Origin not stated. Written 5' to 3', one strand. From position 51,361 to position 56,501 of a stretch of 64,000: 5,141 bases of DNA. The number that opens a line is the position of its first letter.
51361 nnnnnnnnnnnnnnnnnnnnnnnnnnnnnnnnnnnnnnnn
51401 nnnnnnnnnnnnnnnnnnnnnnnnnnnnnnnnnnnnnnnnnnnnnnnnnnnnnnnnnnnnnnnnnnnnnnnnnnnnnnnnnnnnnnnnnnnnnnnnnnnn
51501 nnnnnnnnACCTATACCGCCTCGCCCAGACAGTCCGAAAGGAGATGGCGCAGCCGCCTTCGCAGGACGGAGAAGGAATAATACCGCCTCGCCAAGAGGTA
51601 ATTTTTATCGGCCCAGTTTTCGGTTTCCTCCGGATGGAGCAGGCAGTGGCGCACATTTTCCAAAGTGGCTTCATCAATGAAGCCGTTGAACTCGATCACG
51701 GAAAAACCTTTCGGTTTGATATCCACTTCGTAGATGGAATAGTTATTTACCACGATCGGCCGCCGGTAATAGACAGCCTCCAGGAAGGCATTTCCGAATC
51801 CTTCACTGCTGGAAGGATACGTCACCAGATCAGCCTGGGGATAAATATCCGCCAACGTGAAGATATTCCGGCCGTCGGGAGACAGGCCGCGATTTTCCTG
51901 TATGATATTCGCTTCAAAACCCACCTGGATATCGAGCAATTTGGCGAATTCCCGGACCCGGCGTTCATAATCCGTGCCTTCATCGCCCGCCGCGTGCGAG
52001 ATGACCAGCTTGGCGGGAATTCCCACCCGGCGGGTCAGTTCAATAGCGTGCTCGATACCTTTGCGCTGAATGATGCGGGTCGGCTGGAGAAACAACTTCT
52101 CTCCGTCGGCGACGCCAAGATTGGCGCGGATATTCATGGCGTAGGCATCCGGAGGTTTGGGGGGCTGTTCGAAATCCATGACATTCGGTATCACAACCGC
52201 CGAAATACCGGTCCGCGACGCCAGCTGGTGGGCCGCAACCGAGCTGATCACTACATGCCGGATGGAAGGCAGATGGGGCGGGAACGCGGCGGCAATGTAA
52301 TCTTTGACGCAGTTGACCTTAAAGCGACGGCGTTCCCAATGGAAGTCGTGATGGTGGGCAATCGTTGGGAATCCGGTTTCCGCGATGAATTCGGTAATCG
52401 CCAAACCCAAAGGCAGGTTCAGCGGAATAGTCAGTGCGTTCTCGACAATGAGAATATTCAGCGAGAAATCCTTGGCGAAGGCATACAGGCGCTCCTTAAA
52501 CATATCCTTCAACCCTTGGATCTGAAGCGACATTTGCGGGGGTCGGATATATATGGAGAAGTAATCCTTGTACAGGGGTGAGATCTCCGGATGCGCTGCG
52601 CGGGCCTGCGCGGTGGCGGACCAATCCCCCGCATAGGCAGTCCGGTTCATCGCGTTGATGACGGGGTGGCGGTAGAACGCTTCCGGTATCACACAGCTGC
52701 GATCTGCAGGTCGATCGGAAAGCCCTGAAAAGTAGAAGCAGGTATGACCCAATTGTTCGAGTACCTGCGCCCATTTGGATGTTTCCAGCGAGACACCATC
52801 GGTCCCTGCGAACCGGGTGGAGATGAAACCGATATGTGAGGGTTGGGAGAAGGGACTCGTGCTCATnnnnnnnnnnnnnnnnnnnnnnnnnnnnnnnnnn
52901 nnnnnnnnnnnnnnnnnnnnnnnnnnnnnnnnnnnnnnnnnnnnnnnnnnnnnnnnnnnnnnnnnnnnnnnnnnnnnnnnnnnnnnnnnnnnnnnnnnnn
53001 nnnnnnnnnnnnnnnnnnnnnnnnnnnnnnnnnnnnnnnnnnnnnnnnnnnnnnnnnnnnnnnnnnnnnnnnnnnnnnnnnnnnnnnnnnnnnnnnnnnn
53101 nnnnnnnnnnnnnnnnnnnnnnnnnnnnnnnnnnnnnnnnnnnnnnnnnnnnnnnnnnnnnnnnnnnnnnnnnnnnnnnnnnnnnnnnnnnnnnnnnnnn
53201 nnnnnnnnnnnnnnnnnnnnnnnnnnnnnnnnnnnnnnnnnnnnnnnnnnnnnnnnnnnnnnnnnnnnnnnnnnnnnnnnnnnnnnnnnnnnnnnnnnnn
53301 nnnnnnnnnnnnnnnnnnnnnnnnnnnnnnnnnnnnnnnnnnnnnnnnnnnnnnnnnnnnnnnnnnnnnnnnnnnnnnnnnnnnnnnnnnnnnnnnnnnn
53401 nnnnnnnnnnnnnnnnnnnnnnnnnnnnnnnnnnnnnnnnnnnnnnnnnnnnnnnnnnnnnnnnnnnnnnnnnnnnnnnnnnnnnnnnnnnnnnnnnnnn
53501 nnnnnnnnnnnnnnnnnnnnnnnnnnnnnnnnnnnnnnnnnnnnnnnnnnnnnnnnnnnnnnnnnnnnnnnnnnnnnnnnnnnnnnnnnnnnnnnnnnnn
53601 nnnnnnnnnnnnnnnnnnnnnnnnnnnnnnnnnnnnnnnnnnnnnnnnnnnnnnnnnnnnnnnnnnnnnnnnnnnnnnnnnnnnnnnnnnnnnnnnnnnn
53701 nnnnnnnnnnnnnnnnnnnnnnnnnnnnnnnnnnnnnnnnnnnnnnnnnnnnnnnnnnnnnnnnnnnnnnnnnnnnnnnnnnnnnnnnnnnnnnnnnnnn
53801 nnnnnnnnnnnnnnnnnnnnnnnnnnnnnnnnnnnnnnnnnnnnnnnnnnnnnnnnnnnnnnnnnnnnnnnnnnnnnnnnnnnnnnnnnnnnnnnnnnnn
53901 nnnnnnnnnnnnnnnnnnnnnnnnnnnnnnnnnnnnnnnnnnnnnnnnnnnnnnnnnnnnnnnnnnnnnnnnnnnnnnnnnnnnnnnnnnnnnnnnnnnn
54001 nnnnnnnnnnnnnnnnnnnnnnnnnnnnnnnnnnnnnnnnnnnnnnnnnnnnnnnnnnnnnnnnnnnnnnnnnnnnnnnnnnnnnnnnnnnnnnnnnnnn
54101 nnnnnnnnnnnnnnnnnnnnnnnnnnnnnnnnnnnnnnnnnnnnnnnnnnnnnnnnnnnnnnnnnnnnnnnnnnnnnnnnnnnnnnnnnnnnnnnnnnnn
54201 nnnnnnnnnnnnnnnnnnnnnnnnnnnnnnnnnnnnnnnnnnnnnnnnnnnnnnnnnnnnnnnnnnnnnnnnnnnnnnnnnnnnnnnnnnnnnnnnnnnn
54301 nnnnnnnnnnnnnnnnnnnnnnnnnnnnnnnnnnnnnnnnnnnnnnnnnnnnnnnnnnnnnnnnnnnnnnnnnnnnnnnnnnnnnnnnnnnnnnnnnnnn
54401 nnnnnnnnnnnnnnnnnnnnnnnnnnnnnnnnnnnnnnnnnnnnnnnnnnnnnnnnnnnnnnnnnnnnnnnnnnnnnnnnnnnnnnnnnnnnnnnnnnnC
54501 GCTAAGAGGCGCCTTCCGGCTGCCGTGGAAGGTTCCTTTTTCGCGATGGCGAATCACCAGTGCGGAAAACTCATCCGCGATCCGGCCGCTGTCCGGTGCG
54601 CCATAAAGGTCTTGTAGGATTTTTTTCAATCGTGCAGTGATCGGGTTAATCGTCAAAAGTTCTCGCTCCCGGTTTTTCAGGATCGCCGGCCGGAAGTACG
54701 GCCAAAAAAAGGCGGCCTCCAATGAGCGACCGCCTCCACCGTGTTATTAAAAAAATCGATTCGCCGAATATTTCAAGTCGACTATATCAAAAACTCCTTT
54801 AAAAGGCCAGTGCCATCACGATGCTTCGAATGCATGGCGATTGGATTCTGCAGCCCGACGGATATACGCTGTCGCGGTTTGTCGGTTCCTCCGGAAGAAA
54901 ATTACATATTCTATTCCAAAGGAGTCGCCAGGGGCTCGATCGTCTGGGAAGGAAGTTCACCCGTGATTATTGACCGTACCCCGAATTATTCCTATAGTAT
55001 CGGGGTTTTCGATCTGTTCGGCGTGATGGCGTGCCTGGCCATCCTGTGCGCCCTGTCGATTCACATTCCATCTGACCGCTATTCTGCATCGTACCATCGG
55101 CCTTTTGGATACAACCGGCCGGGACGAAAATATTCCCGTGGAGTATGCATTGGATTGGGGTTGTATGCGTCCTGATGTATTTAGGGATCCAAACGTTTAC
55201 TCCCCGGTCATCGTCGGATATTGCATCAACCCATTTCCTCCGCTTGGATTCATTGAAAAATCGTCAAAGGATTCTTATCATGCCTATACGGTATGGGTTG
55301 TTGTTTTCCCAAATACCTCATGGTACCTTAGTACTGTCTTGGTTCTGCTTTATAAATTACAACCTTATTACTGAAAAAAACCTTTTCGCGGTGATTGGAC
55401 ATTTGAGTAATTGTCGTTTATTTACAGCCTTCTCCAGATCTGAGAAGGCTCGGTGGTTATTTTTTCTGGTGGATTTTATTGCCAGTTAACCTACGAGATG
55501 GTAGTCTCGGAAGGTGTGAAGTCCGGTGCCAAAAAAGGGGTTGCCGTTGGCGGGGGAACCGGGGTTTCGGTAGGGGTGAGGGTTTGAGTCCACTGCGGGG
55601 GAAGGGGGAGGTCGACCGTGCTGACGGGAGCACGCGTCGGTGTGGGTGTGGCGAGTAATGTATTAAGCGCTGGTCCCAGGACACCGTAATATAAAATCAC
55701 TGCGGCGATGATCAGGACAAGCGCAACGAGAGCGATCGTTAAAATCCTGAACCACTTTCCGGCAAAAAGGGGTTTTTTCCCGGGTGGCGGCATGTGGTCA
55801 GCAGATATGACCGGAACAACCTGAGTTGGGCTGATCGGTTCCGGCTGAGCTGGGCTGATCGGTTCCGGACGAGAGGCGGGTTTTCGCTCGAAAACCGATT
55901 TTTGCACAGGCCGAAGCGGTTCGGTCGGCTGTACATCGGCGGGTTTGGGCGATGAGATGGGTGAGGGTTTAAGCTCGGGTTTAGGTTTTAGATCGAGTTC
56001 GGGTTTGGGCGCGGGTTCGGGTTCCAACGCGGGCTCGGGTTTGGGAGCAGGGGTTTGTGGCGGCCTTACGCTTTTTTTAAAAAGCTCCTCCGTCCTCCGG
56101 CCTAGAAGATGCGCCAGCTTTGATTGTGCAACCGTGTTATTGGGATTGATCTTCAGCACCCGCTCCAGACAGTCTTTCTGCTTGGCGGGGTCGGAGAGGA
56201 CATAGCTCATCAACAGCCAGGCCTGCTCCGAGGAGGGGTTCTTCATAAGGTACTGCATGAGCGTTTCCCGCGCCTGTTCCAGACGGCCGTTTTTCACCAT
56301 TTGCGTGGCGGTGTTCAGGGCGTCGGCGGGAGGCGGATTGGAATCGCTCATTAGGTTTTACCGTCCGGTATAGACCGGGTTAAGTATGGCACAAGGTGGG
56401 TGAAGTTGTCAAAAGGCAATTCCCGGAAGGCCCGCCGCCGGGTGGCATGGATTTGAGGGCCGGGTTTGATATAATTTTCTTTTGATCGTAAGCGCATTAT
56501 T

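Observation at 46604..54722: Tightly coupled six-gene operon for making and recycling a glycerate-primed glycoside solute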

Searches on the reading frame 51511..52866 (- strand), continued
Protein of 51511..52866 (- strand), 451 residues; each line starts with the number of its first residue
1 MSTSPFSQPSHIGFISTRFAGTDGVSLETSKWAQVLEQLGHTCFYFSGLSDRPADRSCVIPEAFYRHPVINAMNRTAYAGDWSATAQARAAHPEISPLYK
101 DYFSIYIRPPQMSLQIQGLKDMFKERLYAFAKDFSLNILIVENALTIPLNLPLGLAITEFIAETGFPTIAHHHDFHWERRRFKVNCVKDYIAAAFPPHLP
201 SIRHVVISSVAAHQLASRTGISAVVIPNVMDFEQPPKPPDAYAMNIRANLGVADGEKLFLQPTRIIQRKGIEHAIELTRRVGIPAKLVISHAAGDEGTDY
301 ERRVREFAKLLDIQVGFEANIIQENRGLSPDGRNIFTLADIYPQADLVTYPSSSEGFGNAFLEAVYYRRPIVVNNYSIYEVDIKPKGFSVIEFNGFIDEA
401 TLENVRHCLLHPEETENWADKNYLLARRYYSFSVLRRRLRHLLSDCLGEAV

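Call 39: search_protein_families(library=ncbifam, proteins=[L036:2532-4298:+, L035:6967-8172:+], max_evalue=0.001)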
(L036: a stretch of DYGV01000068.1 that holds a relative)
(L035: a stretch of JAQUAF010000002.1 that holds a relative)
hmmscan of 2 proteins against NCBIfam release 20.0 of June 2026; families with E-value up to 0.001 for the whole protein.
L036:2532-4298:+ (588 aa): 4 families
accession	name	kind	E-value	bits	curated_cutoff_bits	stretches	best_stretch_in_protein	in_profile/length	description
NF007525.0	PRK10137.1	equivalog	2.5e-33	115.3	625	2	383-574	575-779/790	alpha-glucosidase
NF047898.1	GluglyHdase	equivalog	1e-29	103.6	550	2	394-558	254-423/442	glucosylglycerate hydrolase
TIGR01577.1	oligosac_amyl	hypoth_equivalog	2.2e-07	29.9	820.7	1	141-441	170-465/616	oligosaccharide amylase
NF009773.0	PRK13270.1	subfamily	0.00037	19.1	512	1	390-544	350-499/549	alpha,alpha-trehalase TreF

L035:6967-8172:+ (402 aa): 7 families
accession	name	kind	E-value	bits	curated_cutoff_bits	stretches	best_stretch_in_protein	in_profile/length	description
NF041101.1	manno_glu_gly_synth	equivalog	2e-65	221.2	640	1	4-401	2-420/431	mannosylglucosylglycerate synthase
TIGR04047.1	MSMEG_0565_glyc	hypoth_equivalog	1.2e-07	31.2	259.85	1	169-398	139-358/373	MSMEG_0565 family glycosyltransferase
NF038295.1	EPS_HpsP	equivalog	3.2e-06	26.4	550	1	213-401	196-373/388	hormogonium polysaccharide biosynthesis glycosyltransferase HpsP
TIGR03449.1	mycothiol_MshA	equivalog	2.8e-05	23.2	462.5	1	216-398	212-387/406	D-inositol-3-phosphate glycosyltransferase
NF047880.1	glyco_SdgA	exception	6.1e-05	21.8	800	1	229-399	320-475/488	serine-aspartate repeat adhesin O-glycosyltransferase SdgA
NF038229.1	Glyco4_Geo_Pelo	equivalog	0.00012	21.2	400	0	225-394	162-315/338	GPMC system family 4 glycosyltransferase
TIGR02149.1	glgA_Coryne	subfamily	0.00013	21.2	302.4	1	195-344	175-314/391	glycogen synthase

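Call 83: predict_structure(alignment_id=A6)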
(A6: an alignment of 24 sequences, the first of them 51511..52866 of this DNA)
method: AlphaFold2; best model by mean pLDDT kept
length: 451 residues; sequences in the alignment: 24
mean_pLDDT: 77.2   pTM: 0.80
mean pLDDT of the five models: 77.2, 74.1, 73.5, 73.1, 71.6
residues with pLDDT >= 90: 138; 70-90: 183; 50-70: 80; < 50: 50
segments of 3 or more residues with pLDDT < 50: 1-4, 20-23, 80-82, 98-107, 177-189, 292-296, 353-356, 378-382
pLDDT, mean of each block of 10 residues (from residue 1): 58 79 66 93 88 86 69 62 54 54 44 79 93 94 67 83 89 61 45 64 85 79 86 90 89 91 60 88 89 54 79 76 80 85 89 56 90 66 70 87 95 93 92 93 85 51
secondary structure, 60 per line:
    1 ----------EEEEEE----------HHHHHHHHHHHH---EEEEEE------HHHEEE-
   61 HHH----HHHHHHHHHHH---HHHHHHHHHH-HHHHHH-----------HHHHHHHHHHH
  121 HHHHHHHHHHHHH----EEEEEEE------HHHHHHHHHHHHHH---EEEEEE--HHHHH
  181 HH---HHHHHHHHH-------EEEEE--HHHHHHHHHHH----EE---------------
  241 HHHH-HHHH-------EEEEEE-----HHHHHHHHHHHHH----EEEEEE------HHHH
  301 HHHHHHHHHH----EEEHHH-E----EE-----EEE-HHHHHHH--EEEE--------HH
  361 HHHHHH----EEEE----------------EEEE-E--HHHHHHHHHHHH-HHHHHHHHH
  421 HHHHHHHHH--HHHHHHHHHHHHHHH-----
elements in order: E11-16 H27-38 E42-47 E57-59 H68-78 H82-91 H93-98 H110-133 E138-144 H151-164 E168-173 H176-182 H186-194 E202-206 H209-219 H241-244 H246-249 E257-262 H268-280 E285-290 H297-310 E315-317 E334-336 H338-344 E347-350 H359-366 E371-374 E391-394 H399-410 H412-429 H432-446

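Call 85: fold_search(model_id=the predicted structure, library=pdb)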
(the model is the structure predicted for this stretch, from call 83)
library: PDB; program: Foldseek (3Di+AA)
matches with E <= 10: 1354; with E <= 0.001: 169
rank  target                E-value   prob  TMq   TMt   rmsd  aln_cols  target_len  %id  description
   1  5d00_A                7.1e-15  1.00  0.63  0.77   6.1       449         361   16  Crystal structure of BshA from B. subtilis complexed with N-acetylglucosaminyl-malate and UMP (released 2016-09-07)
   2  6n1x                  8.5e-15  1.00  0.67  0.79   5.3       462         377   14  BshA from Staphylococcus aureus complexed with UDP and N-acetylglucosamine (released 2019-08-21)
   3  7qsg_A                4.8e-14  1.00  0.61  0.71   6.6       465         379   16  Methylmannose polysaccharide mannosyltransferase from M. hassiacum (released 2023-01-25)
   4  6d9t                  7.5e-14  1.00  0.64  0.76   5.2       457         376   14  BshA from Staphylococcus aureus complexed with UDP (released 2019-05-08)
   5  5d01_B                9.0e-14  1.00  0.62  0.76   5.8       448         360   16  Crystal structure of BshA from B. subtilis complexed with N-acetylglucosaminyl-malate (released 2016-09-07)
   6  5d01_A                9.5e-14  1.00  0.63  0.77   6.2       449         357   16  Crystal structure of BshA from B. subtilis complexed with N-acetylglucosaminyl-malate (released 2016-09-07)
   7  7mi0                  1.9e-13  1.00  0.62  0.72   9.0       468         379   12  Crystal Structure of Glycosyltransferase from Rickettsia africae ESF-5 (released 2021-04-28)
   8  5d00_B                3.2e-13  1.00  0.62  0.75   6.0       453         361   15  Crystal structure of BshA from B. subtilis complexed with N-acetylglucosaminyl-malate and UMP (released 2016-09-07)
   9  3mbo_A                6.0e-13  1.00  0.64  0.76   5.4       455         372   13  Crystal Structure of the Glycosyltransferase BaBshA bound with UDP and L-malate (released 2010-09-29)
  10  3mbo_G                8.5e-13  1.00  0.61  0.73   5.7       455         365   12  Crystal Structure of the Glycosyltransferase BaBshA bound with UDP and L-malate (released 2010-09-29)
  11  3mbo_B                1.3e-12  1.00  0.61  0.72   5.9       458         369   13  Crystal Structure of the Glycosyltransferase BaBshA bound with UDP and L-malate (released 2010-09-29)
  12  9dcm_B                1.5e-12  1.00  0.46  0.45  10.5       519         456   12  Sucrose-phosphate synthase from Leishmania major (released 2025-10-29)
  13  3mbo_F                2.7e-12  1.00  0.61  0.73   5.8       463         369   14  Crystal Structure of the Glycosyltransferase BaBshA bound with UDP and L-malate (released 2010-09-29)
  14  3mbo_D                3.4e-12  1.00  0.64  0.76   5.2       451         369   14  Crystal Structure of the Glycosyltransferase BaBshA bound with UDP and L-malate (released 2010-09-29)
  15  6kih_A                4.8e-12  1.00  0.64  0.71   5.6       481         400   13  Sucrose-phosphate synthase (tll1590) from Thermosynechococcus elongatus (released 2020-05-27)
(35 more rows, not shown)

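Call 89: search_protein_families(library=pfam, proteins=[L066:11257-12222:+, L075:11266-12240:+, L057:11339-12304:+, L066:9111-9818:+, L066:8276-9094:+, L066:5502-8039:+, L070:11260-12840:+, L070:12837-13724:+, L070:13721-14944:+, L075:12262-13215:+], max_evalue=0.001)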
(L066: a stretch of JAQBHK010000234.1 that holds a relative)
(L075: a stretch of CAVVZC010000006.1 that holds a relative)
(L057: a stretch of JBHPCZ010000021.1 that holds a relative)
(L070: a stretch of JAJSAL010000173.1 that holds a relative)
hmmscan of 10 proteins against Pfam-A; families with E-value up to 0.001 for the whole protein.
L066:11257-12222:+ (321 aa): 1 family
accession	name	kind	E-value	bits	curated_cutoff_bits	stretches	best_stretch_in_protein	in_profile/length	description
PF07670.19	Gate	-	5.1e-13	49.8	29.6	2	28-108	2-89/104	Nucleoside recognition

L075:11266-12240:+ (324 aa): 1 family
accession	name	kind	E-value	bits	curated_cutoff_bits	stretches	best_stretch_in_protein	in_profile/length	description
PF07670.19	Gate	-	2.6e-13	50.7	29.6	2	25-105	2-86/104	Nucleoside recognition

L057:11339-12304:+ (321 aa): 1 family
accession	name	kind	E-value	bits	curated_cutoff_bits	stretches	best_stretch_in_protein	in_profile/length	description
PF07670.19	Gate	-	1e-12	48.8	29.6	2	180-243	2-63/104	Nucleoside recognition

L066:9111-9818:+ (235 aa): 2 families
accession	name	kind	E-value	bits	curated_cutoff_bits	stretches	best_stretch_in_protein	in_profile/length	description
PF00498.31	FHA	-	2.1e-23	83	20.7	2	24-87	1-67/67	FHA domain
PF16697.10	Yop-YscD_cpl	-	4.7e-20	72.1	33.2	2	15-95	11-92/94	Inner membrane component of T3SS, cytoplasmic domain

L066:8276-9094:+ (272 aa): 3 families
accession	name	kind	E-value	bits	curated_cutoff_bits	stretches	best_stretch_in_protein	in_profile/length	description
PF13672.11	PP2C_2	-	2.9e-15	56.8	24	1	17-213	10-183/209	Protein phosphatase 2C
PF00481.26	PP2C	-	9.1e-15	55.4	20.3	2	26-150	31-142/255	Protein phosphatase 2C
PF07228.17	SpoIIE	-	1.5e-09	38.5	25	1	33-250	8-191/192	Stage II sporulation protein E (SpoIIE)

L066:5502-8039:+ (845 aa): 5 families
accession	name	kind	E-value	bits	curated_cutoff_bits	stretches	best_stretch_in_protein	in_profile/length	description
PF00069.31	Pkinase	-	2.1e-58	198.2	31.7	1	569-827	1-260/263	Protein kinase domain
PF05226.16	CHASE2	-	6.7e-56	190.1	26.3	1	19-383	2-255/257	CHASE2 domain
PF07714.23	PK_Tyr_Ser-Thr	-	3.7e-37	128.5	23.1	1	571-819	3-250/258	Protein tyrosine and serine/threonine kinase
PF03109.22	ABC1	-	5.1e-05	23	22.9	1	646-721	143-217/244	ABC1 atypical kinase-like domain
PF01636.29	APH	-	0.00012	22.4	23.2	0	678-720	156-199/239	Phosphotransferase enzyme family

L070:11260-12840:+ (526 aa): 0 families

L070:12837-13724:+ (295 aa): 4 families
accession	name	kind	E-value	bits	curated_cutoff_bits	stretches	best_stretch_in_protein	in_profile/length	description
PF00005.33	ABC_tran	-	1.4e-29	103.9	25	1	18-157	2-136/137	ABC transporter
PF13732.12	DrrA1-3_C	-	4e-13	50.3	27.4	1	211-293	1-81/81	ATP-binding protein DrrA1-3-like, C-terminal domain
PF13304.12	AAA_21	-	2.4e-12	48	27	1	125-188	233-299/304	AAA domain, putative AbiEii toxin, Type IV TA system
PF13555.12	AAA_29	-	0.00023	21.3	27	1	25-55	20-50/61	P-loop containing region of AAA domain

L070:13721-14944:+ (407 aa): 1 family
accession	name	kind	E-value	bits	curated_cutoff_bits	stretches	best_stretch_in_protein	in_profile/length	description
PF12698.13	ABC2_membrane_3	-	3.3e-43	148.6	31.6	1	20-380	2-344/347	ABC-2 family transporter protein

L075:12262-13215:+ (317 aa): 5 families
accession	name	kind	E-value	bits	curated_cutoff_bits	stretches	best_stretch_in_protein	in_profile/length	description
PF10609.15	ParA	-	5e-15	56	27.1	1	15-168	5-157/246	NUBPL iron-transfer P-loop NTPase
PF01656.29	CbiA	-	2.5e-14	53.7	25.4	1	19-278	4-120/125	CobQ/CobB/MinD/ParA nucleotide binding domain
PF13614.12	AAA_31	-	1.2e-13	51.8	27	1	20-172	8-165/177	AAA domain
PF02374.21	ArsA_ATPase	-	2.1e-06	27.6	24.3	1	20-57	7-43/305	Anion-transporting ATPase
PF00142.24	Fer4_NifH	-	0.00012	22.1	25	1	21-76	7-62/271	4Fe-4S iron sulfur cluster binding proteins, NifH/frxC family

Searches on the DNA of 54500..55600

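Call 51: search_rna_families(source=window, start=54500, end=55600, threshold=evalue, max_evalue=5)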
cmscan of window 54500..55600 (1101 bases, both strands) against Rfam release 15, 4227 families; matches with E-value up to 5: 1.
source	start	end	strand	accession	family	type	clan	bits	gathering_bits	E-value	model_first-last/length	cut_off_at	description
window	54705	54744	-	RF02398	sau-6072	Gene; sRNA;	-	17.6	50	1.4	1-53/53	no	Staphylococcus sRNA sau-6072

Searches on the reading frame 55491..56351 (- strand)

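Call 4: search_protein_families(library=pfam, proteins=[window:55491-56351:-], max_evalue=0.01)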
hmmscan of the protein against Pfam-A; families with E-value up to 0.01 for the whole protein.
window:55491-56351:- (286 aa): 3 families
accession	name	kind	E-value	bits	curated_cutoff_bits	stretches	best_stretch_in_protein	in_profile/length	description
PF13428.12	TPR_14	-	8e-06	26.5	23.5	1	15-48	8-41/44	Tetratricopeptide repeat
PF14559.12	TPR_19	-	3.4e-05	24.5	25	0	18-48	35-65/68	Tetratricopeptide repeat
PF13431.12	TPR_17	-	0.007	17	24.4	0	61-84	1-24/34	Tetratricopeptide repeat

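Call 5: search_protein_families(library=ncbifam, proteins=[window:55491-56351:-], max_evalue=0.01)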
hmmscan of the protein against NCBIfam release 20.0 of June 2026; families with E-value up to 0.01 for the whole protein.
window:55491-56351:- (286 aa): 3 families
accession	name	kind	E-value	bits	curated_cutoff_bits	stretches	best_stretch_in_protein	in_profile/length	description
TIGR02917.1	PEP_TPR_lipo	equivalog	0.00058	17.8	312.2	1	11-82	570-644/899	XrtA/PEP-CTERM system TPR-repeat protein PrsT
TIGR02521.1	type_IV_pilW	equivalog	0.0032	17.1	154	0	13-72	36-98/234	type IV pilus biogenesis/stability protein PilW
NF052400.1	M48_BAM_BepA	equivalog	0.0045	15.8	570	1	11-59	378-426/483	beta-barrel assembly-enhancing protease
